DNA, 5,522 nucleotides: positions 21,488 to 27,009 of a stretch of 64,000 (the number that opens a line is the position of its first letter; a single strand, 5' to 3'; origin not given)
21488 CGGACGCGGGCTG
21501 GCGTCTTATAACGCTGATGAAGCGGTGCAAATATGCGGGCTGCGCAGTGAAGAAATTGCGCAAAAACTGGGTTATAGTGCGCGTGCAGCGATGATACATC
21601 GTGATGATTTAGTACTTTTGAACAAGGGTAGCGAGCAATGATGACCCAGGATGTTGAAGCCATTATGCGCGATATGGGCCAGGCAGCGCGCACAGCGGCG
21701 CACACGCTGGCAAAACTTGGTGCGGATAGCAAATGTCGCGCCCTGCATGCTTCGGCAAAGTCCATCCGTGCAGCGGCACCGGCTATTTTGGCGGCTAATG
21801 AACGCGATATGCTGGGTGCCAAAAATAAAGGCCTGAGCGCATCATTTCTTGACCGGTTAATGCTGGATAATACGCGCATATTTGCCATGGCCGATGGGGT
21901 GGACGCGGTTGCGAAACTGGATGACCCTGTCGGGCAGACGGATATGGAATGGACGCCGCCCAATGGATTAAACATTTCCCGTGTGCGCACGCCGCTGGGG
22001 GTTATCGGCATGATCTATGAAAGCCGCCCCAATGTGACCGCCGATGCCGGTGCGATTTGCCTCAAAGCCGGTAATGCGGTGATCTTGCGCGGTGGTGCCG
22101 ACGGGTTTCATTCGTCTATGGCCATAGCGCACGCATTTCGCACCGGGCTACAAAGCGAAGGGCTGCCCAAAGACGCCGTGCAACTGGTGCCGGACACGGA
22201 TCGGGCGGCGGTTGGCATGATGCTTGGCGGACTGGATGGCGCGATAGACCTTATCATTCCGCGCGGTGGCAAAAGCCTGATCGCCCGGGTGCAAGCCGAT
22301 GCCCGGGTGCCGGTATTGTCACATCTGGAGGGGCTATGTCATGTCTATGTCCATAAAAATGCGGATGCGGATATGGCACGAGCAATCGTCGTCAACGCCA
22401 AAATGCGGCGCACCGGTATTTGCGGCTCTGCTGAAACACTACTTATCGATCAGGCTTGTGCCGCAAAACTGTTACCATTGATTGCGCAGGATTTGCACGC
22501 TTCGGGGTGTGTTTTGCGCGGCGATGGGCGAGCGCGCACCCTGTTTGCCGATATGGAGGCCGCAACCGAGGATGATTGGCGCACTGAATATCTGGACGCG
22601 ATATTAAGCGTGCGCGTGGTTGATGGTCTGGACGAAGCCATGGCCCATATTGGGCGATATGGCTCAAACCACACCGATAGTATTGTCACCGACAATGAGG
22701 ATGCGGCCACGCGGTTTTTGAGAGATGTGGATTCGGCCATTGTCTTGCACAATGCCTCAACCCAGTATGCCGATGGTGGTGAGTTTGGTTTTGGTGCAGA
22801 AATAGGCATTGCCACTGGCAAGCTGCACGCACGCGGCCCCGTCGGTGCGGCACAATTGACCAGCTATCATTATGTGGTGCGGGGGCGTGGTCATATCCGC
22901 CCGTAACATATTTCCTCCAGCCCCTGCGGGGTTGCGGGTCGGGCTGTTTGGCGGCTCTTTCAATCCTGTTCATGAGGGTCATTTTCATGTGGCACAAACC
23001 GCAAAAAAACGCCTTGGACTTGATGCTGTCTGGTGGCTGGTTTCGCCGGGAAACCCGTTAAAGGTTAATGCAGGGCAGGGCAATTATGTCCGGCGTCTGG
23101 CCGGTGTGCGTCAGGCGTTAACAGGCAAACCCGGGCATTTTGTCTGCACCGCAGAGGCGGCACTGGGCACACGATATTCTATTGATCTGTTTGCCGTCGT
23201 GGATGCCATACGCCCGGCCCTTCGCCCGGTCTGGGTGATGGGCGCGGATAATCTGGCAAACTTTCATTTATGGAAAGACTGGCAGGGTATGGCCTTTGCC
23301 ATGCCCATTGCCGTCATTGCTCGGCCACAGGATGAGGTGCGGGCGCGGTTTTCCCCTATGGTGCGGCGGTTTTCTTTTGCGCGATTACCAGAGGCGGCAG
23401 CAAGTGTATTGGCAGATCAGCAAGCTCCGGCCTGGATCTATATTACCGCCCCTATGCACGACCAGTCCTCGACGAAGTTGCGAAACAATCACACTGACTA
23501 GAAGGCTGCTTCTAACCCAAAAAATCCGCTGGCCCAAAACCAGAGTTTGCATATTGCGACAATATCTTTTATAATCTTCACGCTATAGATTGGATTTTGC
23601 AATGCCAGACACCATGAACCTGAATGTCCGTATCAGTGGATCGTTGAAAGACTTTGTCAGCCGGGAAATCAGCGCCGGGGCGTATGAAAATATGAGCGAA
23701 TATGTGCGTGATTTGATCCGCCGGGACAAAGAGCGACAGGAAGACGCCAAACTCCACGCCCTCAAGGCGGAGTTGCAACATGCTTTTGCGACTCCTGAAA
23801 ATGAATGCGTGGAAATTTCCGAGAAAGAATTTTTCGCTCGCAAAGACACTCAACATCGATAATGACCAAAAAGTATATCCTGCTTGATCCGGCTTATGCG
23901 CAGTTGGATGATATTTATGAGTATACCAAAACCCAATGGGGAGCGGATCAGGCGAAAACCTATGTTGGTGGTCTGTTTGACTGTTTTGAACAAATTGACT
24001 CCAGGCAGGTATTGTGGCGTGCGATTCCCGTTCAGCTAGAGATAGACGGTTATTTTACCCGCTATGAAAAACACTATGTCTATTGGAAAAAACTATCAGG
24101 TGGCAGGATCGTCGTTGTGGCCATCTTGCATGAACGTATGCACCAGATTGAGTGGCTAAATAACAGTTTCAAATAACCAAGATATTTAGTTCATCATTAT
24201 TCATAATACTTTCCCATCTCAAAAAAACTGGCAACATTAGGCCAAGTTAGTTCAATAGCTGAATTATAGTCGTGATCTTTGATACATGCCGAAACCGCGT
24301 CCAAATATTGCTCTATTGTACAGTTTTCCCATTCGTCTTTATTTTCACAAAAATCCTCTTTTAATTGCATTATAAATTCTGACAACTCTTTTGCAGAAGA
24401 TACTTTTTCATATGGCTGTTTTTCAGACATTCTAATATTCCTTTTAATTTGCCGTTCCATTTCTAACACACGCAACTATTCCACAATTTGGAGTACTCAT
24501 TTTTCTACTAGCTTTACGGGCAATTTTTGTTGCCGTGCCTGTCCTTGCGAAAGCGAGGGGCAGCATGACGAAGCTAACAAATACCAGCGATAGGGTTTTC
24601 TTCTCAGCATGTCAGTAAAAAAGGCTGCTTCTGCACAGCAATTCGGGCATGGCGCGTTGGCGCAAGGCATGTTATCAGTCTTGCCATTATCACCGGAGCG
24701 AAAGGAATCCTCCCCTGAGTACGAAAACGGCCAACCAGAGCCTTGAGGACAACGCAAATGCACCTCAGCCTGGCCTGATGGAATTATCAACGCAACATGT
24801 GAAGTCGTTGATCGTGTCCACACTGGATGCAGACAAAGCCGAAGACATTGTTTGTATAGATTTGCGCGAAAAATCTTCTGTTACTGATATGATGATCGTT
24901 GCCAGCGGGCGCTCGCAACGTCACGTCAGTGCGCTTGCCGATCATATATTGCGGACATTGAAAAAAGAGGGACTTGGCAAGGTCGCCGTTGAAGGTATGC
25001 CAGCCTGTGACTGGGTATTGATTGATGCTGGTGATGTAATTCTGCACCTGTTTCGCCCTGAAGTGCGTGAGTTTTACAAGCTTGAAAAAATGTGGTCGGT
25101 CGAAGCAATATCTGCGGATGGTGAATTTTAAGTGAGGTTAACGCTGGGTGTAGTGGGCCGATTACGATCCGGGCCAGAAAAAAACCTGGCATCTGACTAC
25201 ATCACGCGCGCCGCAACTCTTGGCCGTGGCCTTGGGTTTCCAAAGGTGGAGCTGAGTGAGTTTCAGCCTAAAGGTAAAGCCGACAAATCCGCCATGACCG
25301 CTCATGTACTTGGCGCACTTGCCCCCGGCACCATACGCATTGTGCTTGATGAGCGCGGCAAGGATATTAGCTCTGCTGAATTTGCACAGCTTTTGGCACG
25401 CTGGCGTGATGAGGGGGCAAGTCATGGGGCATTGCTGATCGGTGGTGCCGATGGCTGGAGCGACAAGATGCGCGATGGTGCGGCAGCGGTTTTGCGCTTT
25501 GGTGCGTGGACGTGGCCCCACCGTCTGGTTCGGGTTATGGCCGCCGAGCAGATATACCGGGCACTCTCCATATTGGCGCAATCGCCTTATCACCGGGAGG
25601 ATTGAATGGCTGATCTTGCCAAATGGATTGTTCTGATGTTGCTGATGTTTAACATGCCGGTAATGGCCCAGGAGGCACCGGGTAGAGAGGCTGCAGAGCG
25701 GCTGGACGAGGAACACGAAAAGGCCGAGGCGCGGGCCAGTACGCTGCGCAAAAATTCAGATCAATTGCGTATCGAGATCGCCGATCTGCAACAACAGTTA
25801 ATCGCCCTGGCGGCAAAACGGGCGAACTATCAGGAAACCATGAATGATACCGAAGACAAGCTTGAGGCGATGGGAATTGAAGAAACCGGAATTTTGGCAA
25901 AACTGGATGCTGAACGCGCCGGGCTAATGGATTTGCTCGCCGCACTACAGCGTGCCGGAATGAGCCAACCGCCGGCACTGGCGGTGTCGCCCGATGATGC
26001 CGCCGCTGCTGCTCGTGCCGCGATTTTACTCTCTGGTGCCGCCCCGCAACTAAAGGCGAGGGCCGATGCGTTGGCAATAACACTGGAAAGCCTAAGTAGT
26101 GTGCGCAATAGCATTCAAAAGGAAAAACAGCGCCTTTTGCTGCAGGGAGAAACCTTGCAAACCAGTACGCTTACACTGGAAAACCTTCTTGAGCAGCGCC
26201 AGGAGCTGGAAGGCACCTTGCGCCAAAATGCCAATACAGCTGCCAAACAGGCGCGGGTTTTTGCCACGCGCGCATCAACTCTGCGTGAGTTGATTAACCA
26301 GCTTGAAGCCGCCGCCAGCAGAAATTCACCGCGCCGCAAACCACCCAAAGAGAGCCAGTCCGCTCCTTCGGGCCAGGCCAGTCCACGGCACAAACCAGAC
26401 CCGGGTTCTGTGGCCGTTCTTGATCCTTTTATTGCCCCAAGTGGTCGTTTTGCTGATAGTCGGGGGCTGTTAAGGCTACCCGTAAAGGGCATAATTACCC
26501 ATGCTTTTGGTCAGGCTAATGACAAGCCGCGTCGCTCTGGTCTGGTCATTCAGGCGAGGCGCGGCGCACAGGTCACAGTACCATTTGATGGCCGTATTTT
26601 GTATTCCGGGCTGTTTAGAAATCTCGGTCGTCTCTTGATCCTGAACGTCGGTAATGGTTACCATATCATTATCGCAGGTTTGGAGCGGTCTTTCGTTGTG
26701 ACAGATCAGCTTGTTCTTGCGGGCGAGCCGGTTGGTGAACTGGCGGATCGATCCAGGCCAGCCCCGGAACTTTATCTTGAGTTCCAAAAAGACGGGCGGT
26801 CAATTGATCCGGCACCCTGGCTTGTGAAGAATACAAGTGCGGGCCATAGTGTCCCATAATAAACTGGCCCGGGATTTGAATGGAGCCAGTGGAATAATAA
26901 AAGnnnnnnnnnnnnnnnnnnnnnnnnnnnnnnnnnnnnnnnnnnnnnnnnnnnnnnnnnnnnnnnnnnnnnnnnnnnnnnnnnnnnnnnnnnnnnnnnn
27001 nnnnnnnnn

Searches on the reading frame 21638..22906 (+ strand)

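Call 61: search_protein_families(library=pfam, proteins=[window:21638-22906:+], max_evalue=0.0001)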
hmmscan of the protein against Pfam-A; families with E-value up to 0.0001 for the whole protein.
window:21638-22906:+ (422 aa): 1 family
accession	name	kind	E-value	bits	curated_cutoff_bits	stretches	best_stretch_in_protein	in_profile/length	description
PF00171.27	Aldedh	-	6.6e-17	61.6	23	1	12-284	33-291/461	Aldehyde dehydrogenase family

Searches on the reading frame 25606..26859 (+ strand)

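Call 60: search_protein_families(library=pfam, proteins=[window:25606-26859:+], max_evalue=0.0001)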
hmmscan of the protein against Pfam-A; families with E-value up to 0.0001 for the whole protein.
window:25606-26859:+ (417 aa): 1 family
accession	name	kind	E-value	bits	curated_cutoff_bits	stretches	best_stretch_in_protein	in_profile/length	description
PF01551.29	Peptidase_M23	-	3.9e-13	49.9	28.7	1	311-402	4-96/96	Peptidase family M23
